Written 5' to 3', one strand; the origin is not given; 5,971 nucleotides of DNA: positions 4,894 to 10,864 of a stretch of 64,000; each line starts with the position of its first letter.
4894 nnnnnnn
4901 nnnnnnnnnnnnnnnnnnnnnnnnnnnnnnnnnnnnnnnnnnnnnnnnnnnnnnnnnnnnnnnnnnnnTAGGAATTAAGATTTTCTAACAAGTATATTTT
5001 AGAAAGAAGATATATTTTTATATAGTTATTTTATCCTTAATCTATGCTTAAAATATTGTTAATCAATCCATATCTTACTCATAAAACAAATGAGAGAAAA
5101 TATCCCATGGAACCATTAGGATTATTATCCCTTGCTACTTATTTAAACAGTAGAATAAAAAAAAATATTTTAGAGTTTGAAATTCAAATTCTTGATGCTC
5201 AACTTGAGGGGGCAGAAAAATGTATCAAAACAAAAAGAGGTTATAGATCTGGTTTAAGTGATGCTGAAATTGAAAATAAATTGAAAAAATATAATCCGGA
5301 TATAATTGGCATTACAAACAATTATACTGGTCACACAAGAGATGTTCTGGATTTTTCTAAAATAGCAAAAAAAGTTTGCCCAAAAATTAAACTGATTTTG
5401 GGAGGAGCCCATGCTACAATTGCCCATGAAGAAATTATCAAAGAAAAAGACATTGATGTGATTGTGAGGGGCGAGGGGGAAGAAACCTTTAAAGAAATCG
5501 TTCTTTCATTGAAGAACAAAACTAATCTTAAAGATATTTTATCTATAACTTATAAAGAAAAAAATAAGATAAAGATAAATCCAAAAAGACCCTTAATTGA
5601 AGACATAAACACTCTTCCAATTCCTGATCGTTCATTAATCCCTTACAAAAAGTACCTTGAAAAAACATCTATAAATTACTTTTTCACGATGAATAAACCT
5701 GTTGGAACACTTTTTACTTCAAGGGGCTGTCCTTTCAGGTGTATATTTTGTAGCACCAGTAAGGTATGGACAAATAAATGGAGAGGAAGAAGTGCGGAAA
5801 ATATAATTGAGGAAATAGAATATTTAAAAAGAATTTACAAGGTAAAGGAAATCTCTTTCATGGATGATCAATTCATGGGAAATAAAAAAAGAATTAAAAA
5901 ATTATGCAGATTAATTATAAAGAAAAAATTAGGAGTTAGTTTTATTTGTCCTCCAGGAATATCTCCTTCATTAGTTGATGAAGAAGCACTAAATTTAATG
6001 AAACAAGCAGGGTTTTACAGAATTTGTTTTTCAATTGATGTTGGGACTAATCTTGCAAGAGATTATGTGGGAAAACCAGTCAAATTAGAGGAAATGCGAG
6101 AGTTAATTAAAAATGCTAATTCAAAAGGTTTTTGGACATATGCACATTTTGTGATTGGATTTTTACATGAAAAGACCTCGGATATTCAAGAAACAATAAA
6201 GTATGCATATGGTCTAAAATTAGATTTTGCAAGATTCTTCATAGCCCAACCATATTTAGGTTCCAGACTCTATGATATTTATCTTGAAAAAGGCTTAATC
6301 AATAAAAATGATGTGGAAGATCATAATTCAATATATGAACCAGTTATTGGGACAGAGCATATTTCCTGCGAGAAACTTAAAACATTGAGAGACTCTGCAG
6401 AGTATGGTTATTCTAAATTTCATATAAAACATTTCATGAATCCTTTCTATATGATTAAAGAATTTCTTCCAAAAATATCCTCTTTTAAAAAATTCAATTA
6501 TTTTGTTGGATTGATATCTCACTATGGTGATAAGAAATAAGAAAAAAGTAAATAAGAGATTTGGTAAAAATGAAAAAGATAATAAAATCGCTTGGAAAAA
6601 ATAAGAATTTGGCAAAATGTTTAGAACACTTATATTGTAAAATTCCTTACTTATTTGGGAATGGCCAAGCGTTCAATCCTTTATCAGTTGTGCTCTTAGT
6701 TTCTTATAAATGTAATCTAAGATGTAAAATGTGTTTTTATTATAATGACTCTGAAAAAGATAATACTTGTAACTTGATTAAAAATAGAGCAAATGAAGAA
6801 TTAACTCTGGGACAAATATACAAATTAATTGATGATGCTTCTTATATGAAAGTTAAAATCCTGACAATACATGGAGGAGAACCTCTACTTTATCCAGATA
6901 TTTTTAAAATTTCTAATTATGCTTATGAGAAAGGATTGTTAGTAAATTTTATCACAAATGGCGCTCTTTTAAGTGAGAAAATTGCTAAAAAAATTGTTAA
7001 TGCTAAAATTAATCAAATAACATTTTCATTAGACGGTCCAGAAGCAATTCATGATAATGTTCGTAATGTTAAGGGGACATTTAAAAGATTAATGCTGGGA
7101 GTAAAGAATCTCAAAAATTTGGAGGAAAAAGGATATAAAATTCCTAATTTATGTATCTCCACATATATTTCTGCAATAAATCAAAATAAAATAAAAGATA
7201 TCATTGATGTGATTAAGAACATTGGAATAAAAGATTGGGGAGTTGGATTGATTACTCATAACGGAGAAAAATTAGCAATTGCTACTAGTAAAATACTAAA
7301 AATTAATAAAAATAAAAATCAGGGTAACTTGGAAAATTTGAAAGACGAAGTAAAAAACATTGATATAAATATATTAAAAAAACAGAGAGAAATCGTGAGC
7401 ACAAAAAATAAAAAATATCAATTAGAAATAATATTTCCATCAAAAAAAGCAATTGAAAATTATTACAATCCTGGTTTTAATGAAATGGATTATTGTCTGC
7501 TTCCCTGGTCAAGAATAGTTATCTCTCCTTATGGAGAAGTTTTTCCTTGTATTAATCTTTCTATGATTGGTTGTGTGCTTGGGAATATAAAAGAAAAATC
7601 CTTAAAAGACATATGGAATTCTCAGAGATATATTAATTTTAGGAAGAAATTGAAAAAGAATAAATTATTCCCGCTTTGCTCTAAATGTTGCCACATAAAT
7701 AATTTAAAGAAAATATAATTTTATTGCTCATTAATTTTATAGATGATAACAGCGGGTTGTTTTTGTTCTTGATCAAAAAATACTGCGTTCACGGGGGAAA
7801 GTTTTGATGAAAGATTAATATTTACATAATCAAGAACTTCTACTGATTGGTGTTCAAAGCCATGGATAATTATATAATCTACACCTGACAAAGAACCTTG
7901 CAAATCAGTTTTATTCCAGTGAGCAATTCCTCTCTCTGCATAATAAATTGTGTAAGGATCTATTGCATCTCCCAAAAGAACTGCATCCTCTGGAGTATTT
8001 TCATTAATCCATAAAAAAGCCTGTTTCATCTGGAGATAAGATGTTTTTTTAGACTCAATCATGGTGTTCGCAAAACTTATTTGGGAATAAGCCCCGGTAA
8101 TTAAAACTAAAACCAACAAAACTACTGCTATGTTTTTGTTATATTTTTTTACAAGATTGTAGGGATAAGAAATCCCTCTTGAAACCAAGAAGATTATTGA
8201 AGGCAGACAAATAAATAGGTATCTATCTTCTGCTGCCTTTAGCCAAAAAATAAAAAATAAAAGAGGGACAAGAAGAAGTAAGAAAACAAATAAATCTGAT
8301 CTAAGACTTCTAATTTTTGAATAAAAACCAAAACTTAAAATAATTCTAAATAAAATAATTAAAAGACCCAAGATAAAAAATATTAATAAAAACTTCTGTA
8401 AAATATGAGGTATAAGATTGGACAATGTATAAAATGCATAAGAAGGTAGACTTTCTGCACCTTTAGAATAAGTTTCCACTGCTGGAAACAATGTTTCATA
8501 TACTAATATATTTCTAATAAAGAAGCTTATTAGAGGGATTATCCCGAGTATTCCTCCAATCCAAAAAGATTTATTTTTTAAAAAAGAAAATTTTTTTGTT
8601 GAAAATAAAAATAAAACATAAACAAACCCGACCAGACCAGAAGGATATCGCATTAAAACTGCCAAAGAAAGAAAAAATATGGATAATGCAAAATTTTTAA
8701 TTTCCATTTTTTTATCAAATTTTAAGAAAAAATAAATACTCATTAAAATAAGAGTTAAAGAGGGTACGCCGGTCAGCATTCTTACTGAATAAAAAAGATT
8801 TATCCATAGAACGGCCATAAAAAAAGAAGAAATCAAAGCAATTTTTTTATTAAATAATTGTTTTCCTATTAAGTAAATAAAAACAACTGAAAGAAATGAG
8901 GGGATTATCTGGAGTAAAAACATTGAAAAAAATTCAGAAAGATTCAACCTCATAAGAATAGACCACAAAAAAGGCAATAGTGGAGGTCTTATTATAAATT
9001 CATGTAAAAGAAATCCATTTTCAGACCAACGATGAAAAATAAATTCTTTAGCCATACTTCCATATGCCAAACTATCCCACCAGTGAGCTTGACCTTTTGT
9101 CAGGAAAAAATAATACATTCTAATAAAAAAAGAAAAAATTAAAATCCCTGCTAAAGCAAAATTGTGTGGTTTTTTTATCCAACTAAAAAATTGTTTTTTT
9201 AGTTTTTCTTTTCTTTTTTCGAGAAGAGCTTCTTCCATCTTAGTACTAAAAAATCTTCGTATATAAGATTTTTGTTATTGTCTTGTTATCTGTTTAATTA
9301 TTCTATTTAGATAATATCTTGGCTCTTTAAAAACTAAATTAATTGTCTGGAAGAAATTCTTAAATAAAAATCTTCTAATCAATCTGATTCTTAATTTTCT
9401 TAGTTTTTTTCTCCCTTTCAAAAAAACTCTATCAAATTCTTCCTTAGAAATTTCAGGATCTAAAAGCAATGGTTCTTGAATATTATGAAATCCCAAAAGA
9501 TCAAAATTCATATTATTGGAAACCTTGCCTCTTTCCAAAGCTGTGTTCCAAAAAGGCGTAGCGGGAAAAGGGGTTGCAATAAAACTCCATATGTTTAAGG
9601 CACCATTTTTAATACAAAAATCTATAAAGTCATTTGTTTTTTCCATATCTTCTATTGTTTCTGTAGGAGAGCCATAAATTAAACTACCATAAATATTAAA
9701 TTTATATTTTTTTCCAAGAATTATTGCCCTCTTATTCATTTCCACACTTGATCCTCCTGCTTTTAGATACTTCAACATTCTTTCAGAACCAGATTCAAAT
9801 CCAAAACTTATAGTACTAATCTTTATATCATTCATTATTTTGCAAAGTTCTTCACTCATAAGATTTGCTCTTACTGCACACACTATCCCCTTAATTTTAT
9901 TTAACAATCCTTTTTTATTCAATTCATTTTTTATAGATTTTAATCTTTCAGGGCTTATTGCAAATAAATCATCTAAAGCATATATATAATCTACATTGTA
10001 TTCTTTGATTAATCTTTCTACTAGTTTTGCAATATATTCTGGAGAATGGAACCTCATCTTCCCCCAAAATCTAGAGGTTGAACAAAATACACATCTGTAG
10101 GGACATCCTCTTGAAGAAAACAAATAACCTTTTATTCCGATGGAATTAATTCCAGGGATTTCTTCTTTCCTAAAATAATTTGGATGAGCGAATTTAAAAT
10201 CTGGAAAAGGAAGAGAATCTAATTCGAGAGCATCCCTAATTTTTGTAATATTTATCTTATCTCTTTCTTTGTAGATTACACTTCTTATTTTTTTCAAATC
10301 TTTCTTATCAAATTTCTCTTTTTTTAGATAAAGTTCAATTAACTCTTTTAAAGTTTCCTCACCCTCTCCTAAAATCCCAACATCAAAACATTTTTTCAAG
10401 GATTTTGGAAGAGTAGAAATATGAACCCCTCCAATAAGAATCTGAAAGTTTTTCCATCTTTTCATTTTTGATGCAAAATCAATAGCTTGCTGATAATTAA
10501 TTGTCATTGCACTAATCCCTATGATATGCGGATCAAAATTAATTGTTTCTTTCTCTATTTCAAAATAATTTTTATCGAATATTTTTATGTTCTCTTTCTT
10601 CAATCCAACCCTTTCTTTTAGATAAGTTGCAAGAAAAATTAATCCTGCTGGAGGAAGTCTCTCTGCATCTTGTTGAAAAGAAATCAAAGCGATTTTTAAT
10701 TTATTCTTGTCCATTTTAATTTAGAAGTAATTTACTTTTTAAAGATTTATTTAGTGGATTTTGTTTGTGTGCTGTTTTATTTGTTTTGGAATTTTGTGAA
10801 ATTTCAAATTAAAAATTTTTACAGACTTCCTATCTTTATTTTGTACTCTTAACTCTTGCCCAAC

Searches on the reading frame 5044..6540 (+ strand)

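Call 72: search_protein_families(library=pfam, proteins=[window:5044-6540:+], max_evalue=0.00001)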
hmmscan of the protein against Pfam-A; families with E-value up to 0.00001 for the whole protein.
window:5044-6540:+ (498 aa): 2 families
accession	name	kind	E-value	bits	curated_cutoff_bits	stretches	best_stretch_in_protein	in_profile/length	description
PF04055.27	Radical_SAM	-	9.6e-23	81.6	29.5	1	225-387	3-165/166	Radical SAM superfamily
PF02310.24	B12-binding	-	4.8e-19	68.8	32.1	1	17-152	7-120/121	B12 binding domain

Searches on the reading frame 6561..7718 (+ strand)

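Call 72: search_protein_families(library=pfam, proteins=[window:6561-7718:+], max_evalue=0.00001)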
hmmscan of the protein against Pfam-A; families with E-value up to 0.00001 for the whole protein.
window:6561-7718:+ (385 aa): 3 families
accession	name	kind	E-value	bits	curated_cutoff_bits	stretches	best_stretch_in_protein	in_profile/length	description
PF04055.27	Radical_SAM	-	1.1e-20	74.8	29.5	1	47-187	3-139/166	Radical SAM superfamily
PF13186.11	SPASM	-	2.4e-17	63.4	21.5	1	312-376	1-66/67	Iron-sulfur cluster-binding domain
PF13353.11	Fer4_12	-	6.4e-07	30.2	22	1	44-160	9-116/137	4Fe-4S single cluster domain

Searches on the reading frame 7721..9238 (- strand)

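Call 72: search_protein_families(library=pfam, proteins=[window:7721-9238:-], max_evalue=0.00001)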
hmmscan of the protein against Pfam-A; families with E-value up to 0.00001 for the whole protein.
window:7721-9238:- (505 aa): 1 family
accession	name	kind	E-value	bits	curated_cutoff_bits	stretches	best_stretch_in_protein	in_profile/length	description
PF13231.12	PMT_2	-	7.7e-19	68.9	26.1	1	84-237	2-155/160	Dolichyl-phosphate-mannose-protein mannosyltransferase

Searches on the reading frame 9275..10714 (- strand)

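Call 72: search_protein_families(library=pfam, proteins=[window:9275-10714:-], max_evalue=0.00001)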
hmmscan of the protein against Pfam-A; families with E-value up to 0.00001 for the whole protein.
window:9275-10714:- (479 aa): 3 families
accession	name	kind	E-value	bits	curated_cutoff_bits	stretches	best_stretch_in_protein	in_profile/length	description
PF04055.27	Radical_SAM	-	8.4e-22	78.5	29.5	1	200-364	3-166/166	Radical SAM superfamily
PF02310.24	B12-binding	-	6.2e-13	49.1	32.1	1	19-125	11-120/121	B12 binding domain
PF19864.5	Radical_SAM_N2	-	1.6e-08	34.6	29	1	78-140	75-138/151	Radical SAM proteins, N-terminal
